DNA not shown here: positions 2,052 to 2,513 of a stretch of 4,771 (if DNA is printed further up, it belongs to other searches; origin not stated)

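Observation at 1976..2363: Two tiny overlapping acidic ORFs appended to the tailspike gene: an uncharacterised two-gene module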

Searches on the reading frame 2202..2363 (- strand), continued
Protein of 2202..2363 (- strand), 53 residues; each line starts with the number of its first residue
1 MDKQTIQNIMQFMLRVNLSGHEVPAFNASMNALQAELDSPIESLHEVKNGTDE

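Call 91: search_protein_families(library=phrogs, proteins=[L039:4499-4723:+, L034:3995-4153:+, L029:5001-5156:+, L036:4001-4219:+], max_evalue=0.01)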
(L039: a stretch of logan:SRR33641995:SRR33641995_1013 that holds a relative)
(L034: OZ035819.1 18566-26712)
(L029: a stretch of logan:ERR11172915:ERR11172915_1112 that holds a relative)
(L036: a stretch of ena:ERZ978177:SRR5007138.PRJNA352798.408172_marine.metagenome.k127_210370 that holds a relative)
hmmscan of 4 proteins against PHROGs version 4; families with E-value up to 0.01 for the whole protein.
L039:4499-4723:+ (74 aa): 2 families
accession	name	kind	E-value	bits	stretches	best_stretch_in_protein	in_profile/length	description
phrog_1443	-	unknown function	1.4e-30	106.3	1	2-71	26-95/97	-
phrog_34165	-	unknown function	3.5e-19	69.5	1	28-68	1-41/46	-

L034:3995-4153:+ (52 aa): 1 family
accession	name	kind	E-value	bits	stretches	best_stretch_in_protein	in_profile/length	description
phrog_18977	-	unknown function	9.1e-05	23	1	3-42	6-46/55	-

L029:5001-5156:+ (51 aa): 0 families

L036:4001-4219:+ (72 aa): 1 family
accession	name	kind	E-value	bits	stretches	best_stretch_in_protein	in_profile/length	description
phrog_18977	-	unknown function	0.0025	18.4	1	13-40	11-39/55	-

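Call 98: search_protein_families(library=pfam, proteins=[L039:1920-3989:+, L039:4001-4168:+, L039:4173-4418:+, L039:4499-4723:+, L039:4750-5424:+, L039:5421-5984:+, L039:5981-7591:+, L039:1240-1920:+], max_evalue=0.01)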
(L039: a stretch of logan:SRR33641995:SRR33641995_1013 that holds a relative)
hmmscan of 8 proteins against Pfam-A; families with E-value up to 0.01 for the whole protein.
L039:1920-3989:+ (689 aa): 1 family
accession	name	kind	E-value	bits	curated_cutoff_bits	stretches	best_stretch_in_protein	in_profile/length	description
PF12571.13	Phage_tail_fib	-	6.2e-23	81.9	23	1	3-160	7-150/150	Phage tail-collar fibre protein, N-terminal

L039:4001-4168:+ (55 aa): 0 families

L039:4173-4418:+ (81 aa): 0 families

L039:4499-4723:+ (74 aa): 0 families

L039:4750-5424:+ (224 aa): 0 families

L039:5421-5984:+ (187 aa): 1 family
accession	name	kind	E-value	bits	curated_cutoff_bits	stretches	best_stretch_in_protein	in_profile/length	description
PF25759.1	HP1_ORF34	-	2.7e-61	206.8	27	1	7-185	3-178/180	Bacteriophage HP1 ORF34 baseplate complex protein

L039:5981-7591:+ (536 aa): 0 families

L039:1240-1920:+ (226 aa): 1 family
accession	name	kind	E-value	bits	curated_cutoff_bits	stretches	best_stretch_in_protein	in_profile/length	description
PF09684.15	Tail_P2_I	-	2.7e-06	27.8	20.6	1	60-151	28-124/139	Phage tail protein (Tail_P2_I)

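Call 100: find_related_loci(query=A3, collection=metagenome_contigs, flank=2500)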
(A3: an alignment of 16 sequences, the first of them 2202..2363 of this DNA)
Query A3 (53 aa) in metagenome_contigs; peptide patterns used: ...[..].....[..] (x = any residue, [..] = any of these).
40 stretches matched a pattern; 25 encode a relative of the query (tblastn E <= 1e-3); 25 distinct loci.
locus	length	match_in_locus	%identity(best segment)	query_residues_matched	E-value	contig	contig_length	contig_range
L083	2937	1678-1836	98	1-53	1e-32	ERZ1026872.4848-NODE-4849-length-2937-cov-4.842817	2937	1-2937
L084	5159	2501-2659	75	1-53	8e-24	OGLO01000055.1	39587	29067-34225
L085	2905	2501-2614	97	1-38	5e-22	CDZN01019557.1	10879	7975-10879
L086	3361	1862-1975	92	1-38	1e-20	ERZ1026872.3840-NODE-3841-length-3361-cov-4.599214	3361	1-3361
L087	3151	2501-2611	81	1-37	3e-17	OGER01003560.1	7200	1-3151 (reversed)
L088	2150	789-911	56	1-41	2e-11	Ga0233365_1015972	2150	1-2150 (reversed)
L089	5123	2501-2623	56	1-41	3e-11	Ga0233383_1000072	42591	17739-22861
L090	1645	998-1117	48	4-43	6e-9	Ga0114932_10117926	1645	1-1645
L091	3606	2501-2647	47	4-51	2e-8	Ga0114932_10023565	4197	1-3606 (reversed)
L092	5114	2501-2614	53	1-38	4e-8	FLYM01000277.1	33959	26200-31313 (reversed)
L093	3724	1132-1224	55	4-34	3e-8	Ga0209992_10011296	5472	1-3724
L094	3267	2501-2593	55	4-34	3e-8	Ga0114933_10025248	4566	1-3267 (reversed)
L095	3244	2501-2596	53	2-33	6e-8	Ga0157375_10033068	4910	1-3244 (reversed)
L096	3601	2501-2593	58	4-34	1e-7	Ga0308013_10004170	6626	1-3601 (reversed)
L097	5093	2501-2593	58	4-34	1e-7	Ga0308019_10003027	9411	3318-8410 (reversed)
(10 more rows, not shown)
